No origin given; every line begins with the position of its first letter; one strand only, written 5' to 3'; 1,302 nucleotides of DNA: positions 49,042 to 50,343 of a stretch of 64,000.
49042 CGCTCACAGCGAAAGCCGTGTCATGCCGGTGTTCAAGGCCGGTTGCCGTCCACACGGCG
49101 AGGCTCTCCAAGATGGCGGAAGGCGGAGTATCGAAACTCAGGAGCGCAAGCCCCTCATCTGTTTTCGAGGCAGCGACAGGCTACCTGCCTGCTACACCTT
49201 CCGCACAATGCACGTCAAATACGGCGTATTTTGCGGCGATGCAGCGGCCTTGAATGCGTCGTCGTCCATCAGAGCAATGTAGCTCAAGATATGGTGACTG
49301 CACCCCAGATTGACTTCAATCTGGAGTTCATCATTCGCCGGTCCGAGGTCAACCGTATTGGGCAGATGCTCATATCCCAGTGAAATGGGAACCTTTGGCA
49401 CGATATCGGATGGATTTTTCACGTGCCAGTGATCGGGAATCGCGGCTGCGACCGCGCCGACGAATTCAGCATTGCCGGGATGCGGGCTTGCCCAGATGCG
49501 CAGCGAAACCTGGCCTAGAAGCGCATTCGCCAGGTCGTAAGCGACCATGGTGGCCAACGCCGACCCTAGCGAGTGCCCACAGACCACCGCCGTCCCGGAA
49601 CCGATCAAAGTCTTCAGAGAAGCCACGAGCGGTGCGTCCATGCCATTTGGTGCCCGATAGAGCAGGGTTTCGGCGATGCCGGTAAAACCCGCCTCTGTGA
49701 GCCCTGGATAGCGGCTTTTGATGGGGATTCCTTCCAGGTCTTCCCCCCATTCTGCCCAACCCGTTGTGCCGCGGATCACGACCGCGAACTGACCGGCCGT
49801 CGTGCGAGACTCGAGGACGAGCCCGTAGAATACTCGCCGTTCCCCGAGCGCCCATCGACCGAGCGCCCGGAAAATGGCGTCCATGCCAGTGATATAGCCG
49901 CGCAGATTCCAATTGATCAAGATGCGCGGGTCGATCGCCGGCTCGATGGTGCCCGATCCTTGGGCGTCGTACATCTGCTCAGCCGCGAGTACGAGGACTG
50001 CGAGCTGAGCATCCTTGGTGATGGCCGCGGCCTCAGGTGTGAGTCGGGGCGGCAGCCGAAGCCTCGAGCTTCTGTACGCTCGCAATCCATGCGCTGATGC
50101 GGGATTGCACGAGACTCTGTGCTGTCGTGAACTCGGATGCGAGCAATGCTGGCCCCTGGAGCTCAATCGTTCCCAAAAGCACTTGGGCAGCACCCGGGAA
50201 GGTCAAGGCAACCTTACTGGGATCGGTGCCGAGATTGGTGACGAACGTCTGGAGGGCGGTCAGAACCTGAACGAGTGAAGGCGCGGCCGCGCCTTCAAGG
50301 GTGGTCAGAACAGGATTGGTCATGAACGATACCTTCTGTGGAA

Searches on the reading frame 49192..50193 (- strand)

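Call 61: search_protein_families(library=phrogs, proteins=[window:49192-50193:-], max_evalue=0.001)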
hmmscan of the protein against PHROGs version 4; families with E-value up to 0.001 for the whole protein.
window:49192-50193:- (333 aa): 1 family
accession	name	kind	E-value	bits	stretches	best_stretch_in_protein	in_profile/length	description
phrog_21992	-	other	1.1e-13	52.4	1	129-306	40-202/213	esterase/lipase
